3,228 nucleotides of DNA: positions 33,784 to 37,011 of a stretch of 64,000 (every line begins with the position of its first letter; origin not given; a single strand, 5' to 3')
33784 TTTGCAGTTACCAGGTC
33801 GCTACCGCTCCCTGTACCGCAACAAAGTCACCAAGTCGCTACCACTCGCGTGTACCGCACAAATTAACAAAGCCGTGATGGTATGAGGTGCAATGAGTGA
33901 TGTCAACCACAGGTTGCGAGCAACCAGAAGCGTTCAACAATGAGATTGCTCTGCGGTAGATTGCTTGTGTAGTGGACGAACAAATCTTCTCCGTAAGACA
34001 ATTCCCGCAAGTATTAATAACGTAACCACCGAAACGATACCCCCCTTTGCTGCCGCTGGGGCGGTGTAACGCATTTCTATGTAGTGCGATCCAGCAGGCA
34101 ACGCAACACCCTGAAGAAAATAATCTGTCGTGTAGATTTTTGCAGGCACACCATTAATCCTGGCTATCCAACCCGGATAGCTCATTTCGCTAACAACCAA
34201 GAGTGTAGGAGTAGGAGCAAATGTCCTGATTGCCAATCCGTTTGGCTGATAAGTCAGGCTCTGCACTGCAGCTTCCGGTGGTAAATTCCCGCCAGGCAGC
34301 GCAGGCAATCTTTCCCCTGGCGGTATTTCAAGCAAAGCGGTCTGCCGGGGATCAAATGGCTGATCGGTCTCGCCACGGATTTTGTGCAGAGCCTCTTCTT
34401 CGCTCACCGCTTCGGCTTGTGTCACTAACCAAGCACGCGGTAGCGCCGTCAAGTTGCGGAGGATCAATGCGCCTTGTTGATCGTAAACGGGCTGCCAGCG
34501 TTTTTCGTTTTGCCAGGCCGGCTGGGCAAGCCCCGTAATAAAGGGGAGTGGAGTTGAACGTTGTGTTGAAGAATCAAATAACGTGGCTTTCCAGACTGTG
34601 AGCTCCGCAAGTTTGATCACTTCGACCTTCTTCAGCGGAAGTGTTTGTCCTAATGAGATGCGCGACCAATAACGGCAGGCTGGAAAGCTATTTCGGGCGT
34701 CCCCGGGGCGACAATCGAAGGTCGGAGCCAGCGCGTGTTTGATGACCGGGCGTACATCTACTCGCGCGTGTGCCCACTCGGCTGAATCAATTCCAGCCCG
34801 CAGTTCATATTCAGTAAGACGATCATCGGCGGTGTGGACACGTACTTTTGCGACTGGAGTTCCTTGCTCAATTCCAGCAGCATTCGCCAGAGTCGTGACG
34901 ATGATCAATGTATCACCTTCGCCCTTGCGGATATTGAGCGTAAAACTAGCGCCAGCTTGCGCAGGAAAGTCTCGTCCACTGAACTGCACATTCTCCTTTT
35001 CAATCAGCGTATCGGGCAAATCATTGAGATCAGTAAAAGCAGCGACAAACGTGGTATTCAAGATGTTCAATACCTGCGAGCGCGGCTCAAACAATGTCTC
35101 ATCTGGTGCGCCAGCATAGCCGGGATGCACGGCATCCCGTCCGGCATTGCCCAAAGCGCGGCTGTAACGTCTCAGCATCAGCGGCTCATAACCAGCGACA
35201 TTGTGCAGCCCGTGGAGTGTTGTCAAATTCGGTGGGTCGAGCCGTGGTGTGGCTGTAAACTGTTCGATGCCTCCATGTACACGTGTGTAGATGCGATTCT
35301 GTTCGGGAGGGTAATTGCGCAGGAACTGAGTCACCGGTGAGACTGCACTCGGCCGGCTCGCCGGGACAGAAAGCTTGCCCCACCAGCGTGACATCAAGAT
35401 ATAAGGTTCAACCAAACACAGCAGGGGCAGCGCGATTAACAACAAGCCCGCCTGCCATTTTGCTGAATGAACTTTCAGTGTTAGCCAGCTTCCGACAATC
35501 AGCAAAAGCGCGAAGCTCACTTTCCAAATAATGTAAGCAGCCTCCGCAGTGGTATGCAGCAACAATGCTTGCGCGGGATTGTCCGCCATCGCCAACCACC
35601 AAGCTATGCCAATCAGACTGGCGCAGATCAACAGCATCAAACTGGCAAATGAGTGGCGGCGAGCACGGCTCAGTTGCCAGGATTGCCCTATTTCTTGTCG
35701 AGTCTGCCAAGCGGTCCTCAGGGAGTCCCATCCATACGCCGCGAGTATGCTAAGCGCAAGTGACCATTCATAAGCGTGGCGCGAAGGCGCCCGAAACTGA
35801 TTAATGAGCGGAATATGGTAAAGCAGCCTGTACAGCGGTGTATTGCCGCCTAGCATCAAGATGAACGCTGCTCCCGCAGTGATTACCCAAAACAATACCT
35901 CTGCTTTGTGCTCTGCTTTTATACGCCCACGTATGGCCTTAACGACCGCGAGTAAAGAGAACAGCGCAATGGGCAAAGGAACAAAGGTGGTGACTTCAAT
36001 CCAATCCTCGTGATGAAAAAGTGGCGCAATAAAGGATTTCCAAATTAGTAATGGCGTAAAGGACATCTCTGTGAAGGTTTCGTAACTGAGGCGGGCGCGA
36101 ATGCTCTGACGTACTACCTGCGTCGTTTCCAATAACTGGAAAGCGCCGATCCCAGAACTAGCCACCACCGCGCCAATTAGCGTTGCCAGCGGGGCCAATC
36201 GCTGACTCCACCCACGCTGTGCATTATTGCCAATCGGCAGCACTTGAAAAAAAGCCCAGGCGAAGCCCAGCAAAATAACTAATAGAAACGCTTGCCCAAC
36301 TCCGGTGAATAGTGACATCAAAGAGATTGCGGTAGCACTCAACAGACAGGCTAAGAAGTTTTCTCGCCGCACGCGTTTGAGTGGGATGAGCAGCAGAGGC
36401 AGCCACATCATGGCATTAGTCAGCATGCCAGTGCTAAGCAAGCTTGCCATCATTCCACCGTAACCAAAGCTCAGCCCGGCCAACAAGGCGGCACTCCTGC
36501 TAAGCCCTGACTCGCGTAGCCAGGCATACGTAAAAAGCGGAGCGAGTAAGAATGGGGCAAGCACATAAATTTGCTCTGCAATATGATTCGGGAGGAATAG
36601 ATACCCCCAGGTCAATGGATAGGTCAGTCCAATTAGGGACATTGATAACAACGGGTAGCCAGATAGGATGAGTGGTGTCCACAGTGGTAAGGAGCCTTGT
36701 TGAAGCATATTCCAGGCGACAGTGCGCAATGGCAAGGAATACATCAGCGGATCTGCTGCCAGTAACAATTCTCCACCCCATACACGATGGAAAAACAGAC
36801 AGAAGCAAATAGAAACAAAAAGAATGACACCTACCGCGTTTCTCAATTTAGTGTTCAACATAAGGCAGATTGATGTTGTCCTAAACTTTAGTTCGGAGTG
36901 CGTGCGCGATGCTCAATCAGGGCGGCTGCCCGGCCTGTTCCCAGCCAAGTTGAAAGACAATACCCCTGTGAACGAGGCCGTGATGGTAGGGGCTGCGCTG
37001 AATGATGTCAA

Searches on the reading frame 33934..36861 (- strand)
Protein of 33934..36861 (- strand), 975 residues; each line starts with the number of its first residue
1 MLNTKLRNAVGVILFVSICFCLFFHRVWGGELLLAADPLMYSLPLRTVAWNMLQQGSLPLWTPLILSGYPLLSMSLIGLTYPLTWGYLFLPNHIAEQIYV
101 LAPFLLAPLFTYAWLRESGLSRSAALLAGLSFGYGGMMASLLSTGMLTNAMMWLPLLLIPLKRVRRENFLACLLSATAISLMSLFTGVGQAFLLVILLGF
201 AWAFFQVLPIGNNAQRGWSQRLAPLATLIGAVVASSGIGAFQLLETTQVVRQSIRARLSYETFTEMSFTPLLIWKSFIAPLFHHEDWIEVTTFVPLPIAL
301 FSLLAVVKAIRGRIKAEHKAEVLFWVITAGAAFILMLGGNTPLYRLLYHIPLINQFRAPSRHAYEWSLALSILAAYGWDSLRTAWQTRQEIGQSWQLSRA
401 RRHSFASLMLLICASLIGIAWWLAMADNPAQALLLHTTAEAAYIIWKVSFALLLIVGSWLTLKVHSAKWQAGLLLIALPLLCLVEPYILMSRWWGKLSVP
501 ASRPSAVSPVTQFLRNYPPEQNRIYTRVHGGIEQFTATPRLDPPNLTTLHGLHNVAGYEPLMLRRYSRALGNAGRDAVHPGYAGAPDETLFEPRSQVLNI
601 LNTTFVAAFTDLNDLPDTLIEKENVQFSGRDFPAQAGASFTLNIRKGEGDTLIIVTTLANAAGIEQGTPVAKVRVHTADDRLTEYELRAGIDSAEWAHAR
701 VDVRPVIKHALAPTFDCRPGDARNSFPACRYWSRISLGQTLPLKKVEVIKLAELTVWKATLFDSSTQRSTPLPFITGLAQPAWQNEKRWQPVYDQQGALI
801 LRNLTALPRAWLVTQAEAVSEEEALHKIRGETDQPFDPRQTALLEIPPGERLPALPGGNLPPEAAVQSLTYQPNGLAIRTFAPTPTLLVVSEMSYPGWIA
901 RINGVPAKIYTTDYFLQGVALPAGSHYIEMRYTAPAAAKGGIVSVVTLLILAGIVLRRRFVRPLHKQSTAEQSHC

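Call 66: search_protein_families(library=pfam, proteins=[window:33934-36861:-], max_evalue=0.001)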
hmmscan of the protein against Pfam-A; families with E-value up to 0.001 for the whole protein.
window:33934-36861:- (975 aa): 1 family
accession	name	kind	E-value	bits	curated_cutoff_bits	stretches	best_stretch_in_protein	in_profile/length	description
PF09586.16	YfhO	-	8e-15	54.7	28.5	1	88-478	81-434/835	Bacterial membrane protein YfhO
